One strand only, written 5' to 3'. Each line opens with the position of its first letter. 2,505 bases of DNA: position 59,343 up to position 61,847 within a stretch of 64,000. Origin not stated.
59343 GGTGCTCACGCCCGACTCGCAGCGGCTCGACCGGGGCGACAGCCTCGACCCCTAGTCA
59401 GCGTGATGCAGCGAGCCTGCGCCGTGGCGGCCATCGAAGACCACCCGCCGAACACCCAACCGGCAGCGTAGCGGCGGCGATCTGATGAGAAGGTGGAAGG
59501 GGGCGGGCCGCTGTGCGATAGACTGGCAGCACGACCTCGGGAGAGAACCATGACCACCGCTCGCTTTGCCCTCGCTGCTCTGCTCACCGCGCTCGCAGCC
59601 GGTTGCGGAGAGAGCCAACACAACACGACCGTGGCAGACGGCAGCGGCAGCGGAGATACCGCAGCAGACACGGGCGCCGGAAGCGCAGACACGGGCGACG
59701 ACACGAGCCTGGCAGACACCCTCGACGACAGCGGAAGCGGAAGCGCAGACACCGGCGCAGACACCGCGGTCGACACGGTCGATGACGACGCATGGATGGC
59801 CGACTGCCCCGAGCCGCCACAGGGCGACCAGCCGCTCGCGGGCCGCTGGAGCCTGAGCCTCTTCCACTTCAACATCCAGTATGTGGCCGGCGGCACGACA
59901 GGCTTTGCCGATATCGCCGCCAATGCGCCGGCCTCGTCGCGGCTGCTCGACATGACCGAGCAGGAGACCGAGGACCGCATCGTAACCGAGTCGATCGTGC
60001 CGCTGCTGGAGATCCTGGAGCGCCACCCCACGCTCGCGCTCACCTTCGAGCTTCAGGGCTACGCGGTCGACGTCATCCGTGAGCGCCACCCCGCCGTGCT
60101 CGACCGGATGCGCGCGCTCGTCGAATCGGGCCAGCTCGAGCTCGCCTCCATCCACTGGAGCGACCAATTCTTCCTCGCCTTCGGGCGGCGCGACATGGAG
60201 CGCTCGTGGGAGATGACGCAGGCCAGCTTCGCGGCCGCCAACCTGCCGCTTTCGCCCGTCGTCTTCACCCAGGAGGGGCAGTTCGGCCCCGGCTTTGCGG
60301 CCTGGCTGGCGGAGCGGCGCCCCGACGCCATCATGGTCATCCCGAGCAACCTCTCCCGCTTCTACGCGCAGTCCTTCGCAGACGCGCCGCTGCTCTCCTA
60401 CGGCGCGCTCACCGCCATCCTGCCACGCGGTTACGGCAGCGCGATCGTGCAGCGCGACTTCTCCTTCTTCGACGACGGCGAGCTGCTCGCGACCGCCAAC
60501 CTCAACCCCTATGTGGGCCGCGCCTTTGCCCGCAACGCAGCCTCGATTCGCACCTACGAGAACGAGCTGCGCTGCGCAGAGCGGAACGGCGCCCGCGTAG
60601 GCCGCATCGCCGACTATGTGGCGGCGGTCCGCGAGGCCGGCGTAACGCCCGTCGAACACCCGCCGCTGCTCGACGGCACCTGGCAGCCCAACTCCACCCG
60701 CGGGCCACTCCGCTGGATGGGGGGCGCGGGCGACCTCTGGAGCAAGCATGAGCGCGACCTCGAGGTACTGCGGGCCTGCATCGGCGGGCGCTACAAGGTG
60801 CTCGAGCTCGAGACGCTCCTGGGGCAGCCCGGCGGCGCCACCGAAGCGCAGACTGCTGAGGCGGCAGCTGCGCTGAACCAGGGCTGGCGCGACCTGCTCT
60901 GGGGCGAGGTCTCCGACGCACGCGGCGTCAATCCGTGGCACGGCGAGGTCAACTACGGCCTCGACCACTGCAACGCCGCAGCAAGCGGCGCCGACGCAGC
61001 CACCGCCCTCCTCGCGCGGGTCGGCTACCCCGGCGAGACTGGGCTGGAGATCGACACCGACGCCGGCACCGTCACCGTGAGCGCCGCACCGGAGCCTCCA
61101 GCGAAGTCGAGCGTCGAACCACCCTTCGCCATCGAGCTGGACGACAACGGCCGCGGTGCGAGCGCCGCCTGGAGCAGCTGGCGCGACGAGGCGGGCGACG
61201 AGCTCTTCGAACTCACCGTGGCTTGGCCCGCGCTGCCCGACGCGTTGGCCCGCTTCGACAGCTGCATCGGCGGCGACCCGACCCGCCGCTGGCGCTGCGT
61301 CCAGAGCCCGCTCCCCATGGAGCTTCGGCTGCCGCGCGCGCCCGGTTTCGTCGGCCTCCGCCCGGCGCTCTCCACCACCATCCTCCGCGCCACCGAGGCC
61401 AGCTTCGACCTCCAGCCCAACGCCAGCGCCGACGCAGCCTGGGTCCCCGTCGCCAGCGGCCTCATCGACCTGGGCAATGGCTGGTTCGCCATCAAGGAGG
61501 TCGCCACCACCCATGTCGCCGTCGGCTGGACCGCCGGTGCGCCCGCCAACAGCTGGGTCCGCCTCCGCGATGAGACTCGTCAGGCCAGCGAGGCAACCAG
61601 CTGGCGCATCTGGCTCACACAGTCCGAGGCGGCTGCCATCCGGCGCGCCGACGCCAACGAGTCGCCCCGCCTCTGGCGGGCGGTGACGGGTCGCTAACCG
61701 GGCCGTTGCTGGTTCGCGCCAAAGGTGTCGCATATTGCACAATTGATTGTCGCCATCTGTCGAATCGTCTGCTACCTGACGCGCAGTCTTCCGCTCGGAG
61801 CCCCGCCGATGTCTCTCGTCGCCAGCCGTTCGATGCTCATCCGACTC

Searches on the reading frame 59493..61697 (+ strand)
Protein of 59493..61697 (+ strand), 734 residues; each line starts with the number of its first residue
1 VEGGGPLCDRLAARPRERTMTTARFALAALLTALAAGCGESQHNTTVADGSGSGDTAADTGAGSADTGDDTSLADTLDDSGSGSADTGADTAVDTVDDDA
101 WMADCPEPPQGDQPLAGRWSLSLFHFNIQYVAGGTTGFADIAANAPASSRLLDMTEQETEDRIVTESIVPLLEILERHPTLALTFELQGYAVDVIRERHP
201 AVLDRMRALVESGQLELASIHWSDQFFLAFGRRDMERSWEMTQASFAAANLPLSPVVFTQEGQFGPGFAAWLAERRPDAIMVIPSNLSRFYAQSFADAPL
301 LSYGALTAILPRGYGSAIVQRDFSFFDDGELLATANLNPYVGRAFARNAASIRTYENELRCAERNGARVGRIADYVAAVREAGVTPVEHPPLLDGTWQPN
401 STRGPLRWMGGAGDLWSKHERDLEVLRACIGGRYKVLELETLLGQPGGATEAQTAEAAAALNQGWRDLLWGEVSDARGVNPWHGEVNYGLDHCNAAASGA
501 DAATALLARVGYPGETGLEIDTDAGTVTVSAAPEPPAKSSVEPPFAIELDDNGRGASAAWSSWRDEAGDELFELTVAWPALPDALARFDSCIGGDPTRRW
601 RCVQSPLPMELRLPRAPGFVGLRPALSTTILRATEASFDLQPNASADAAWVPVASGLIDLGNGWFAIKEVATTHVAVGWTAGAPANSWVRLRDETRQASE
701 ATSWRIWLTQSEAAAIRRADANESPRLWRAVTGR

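Call 15: search_protein_families(library=pfam, proteins=[window:59493-61697:+], max_evalue=0.01)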
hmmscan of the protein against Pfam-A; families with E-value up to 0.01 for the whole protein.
window:59493-61697:+ (734 aa): 0 families

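Call 64: search_protein_families(library=pfam, proteins=[window:59550-61697:+], max_evalue=1)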
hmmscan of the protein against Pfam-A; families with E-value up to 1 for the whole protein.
window:59550-61697:+ (715 aa): 1 family
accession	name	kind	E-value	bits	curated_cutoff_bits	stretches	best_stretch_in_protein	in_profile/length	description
PF03065.20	Glyco_hydro_57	-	0.019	14.7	21.2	1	154-200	61-107/291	Glycosyl hydrolase family 57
